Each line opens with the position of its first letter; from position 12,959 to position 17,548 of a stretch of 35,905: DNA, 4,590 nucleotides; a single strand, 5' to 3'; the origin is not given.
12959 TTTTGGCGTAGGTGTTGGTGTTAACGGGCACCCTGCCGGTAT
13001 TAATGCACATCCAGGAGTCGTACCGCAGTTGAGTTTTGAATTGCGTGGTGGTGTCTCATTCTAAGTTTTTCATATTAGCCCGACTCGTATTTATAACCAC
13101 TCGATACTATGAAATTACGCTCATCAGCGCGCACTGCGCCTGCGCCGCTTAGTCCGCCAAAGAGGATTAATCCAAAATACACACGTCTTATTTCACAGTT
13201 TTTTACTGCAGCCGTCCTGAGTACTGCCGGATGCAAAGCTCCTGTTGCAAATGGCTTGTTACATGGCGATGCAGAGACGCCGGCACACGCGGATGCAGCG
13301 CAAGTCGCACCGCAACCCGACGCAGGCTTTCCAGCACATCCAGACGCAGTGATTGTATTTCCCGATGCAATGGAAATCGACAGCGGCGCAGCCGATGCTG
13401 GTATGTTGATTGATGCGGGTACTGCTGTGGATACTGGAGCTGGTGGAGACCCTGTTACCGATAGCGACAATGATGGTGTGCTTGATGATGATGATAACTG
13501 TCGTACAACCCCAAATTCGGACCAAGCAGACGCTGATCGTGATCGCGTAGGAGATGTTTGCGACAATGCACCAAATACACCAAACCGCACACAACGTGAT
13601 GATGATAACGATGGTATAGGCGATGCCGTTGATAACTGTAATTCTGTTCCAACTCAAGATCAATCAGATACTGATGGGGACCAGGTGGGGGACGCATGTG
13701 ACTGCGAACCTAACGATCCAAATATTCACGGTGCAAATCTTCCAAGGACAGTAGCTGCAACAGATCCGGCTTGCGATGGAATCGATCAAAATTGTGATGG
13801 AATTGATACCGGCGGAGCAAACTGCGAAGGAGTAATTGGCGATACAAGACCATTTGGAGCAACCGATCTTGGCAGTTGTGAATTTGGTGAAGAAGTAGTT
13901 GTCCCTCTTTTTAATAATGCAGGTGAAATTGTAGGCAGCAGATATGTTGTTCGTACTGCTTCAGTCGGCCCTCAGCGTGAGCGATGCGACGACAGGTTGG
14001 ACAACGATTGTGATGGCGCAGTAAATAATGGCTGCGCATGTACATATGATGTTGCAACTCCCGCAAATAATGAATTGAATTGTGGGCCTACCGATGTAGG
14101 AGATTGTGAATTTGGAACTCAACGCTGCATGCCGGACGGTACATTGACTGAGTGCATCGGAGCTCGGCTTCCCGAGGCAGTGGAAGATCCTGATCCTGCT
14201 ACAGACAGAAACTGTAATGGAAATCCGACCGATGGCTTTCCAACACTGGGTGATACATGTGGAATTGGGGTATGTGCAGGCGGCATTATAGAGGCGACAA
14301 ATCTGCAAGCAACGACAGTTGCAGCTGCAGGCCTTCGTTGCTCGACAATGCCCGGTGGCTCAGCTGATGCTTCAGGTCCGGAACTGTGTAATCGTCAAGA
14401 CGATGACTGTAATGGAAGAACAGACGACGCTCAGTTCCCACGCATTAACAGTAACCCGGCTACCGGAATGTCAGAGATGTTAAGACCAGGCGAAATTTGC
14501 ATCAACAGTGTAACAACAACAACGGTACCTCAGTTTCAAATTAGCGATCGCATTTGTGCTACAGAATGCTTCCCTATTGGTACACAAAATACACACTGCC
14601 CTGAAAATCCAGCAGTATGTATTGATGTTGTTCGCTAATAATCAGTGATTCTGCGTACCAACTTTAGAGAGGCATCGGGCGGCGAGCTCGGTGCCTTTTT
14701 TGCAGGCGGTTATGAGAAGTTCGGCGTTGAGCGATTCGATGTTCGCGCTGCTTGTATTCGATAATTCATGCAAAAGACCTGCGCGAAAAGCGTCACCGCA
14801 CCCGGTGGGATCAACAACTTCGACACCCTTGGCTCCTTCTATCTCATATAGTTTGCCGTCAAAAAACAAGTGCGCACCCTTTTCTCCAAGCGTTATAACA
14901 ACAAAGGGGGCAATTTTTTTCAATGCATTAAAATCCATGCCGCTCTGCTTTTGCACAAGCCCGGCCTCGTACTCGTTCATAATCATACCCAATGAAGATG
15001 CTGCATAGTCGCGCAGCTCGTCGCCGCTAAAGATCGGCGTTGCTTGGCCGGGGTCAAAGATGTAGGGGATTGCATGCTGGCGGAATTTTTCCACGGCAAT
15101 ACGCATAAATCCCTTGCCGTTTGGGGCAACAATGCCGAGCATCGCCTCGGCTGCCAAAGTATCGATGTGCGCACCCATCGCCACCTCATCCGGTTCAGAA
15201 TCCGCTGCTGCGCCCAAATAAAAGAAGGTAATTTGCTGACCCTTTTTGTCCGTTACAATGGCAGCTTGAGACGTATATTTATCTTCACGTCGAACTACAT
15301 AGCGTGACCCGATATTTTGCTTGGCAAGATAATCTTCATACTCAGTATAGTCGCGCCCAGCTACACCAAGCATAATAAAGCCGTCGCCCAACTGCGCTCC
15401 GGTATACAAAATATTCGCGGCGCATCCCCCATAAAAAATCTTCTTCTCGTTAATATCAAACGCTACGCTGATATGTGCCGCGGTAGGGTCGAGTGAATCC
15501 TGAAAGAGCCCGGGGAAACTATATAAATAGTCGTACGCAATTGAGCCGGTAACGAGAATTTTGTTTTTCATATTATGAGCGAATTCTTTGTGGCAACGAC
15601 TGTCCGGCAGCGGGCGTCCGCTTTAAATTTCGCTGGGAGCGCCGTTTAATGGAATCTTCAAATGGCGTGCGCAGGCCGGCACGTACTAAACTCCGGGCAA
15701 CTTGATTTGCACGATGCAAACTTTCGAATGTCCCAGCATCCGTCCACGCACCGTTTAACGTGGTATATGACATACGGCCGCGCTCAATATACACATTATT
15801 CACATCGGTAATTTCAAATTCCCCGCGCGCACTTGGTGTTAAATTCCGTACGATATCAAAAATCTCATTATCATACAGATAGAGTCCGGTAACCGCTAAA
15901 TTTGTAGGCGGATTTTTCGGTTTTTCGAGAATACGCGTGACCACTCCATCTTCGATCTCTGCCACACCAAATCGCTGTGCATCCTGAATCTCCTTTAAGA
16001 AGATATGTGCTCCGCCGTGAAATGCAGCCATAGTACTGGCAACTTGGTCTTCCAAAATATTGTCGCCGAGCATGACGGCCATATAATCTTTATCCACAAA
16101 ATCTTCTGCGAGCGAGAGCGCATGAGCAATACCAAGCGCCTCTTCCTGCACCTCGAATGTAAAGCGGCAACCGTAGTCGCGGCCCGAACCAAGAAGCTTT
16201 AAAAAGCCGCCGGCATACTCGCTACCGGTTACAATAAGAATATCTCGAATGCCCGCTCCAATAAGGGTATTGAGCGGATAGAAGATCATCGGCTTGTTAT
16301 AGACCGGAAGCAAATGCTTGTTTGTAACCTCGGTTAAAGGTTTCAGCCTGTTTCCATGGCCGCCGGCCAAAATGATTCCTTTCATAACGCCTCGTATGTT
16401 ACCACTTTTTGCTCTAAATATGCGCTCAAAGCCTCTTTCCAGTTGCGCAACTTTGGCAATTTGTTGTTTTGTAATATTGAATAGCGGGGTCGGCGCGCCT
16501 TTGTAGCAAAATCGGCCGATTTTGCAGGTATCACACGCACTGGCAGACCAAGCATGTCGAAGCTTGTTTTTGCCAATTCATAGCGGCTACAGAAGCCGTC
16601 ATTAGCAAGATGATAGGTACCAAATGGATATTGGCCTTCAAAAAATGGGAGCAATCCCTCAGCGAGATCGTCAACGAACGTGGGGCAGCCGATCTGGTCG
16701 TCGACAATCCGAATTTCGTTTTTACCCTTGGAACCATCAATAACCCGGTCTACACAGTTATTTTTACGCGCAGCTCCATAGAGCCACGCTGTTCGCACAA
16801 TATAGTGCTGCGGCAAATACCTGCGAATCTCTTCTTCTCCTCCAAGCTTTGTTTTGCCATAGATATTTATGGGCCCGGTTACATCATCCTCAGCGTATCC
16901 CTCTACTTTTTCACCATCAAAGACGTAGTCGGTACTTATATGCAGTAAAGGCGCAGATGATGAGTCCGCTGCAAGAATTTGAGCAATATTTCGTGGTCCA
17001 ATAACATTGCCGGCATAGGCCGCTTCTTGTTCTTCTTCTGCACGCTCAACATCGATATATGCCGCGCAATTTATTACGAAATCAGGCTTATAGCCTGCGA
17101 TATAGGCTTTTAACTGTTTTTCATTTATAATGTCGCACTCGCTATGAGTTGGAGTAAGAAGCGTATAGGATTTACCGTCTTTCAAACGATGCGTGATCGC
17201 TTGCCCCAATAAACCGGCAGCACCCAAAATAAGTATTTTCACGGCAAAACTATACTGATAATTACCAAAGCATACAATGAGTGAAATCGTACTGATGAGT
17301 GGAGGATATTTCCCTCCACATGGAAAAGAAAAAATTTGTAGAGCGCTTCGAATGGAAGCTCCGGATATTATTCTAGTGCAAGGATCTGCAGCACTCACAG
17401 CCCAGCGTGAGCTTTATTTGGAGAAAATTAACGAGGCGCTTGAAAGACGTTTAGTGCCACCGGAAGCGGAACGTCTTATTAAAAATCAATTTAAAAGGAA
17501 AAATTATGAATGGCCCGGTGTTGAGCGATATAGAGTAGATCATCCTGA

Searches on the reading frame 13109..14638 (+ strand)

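Call 11: search_protein_families(library=pfam, proteins=[window:13109-14638:+], max_evalue=0.001)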
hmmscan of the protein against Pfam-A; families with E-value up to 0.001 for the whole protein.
window:13109-14638:+ (509 aa): 1 family
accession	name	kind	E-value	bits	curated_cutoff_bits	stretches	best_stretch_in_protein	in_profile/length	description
PF02412.23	TSP_3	-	1.2e-07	31.7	25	1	140-185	1-36/36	Thrombospondin type 3 repeat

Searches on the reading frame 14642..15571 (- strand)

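Call 11: search_protein_families(library=pfam, proteins=[window:14642-15571:-], max_evalue=0.001)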
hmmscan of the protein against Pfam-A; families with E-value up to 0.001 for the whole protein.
window:14642-15571:- (309 aa): 1 family
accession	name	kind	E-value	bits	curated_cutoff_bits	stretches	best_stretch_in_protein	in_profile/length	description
PF00294.29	PfkB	-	1.9e-31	110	25.8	1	45-308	33-297/302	pfkB family carbohydrate kinase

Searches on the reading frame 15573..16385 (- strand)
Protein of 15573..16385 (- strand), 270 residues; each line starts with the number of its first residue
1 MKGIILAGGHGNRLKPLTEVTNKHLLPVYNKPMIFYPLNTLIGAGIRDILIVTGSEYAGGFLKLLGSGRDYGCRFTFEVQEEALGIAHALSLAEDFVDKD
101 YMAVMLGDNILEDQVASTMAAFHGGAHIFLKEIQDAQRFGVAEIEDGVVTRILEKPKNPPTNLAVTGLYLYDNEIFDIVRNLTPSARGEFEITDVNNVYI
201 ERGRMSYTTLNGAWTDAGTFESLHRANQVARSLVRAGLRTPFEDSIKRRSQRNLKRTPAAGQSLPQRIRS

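Call 11: search_protein_families(library=pfam, proteins=[window:15573-16385:-], max_evalue=0.001)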
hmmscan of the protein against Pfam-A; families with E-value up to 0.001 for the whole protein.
window:15573-16385:- (270 aa): 2 families
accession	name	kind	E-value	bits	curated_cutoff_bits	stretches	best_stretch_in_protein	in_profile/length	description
PF00483.29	NTP_transferase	-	7.5e-55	186.6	21.2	1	2-228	1-240/245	Nucleotidyl transferase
PF12804.13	NTP_transf_3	-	3.1e-11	44.1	27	1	3-128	1-118/160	MobA-like NTP transferase domain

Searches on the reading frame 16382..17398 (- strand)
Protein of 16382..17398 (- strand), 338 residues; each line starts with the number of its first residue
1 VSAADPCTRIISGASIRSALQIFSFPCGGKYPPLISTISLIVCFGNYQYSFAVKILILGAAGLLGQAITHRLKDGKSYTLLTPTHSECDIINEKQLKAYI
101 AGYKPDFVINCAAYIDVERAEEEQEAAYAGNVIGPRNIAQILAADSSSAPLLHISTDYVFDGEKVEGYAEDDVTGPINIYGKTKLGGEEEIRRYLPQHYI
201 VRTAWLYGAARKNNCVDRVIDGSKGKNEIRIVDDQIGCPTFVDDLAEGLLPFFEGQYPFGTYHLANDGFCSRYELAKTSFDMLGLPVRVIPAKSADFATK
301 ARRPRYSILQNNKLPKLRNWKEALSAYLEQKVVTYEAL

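Call 11: search_protein_families(library=pfam, proteins=[window:16382-17398:-], max_evalue=0.001)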
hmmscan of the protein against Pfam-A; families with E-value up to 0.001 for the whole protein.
window:16382-17398:- (338 aa): 5 families
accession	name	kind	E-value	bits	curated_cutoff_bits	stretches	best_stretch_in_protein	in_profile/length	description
PF04321.23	RmlD_sub_bind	-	3.3e-83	279.5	27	1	54-330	2-284/287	RmlD substrate binding domain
PF01370.27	Epimerase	-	3.3e-21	76.2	20.9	1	55-222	1-192/240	NAD dependent epimerase/dehydratase family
PF16363.11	GDP_Man_Dehyd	-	4.4e-10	40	27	1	85-196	56-169/332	GDP-mannose 4,6 dehydratase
PF02719.21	Polysacc_synt_2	-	2.8e-08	33.7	20.2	1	84-167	57-139/293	Polysaccharide biosynthesis protein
PF07993.18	NAD_binding_4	-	3e-06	27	20.1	1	106-197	90-194/258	Male sterility protein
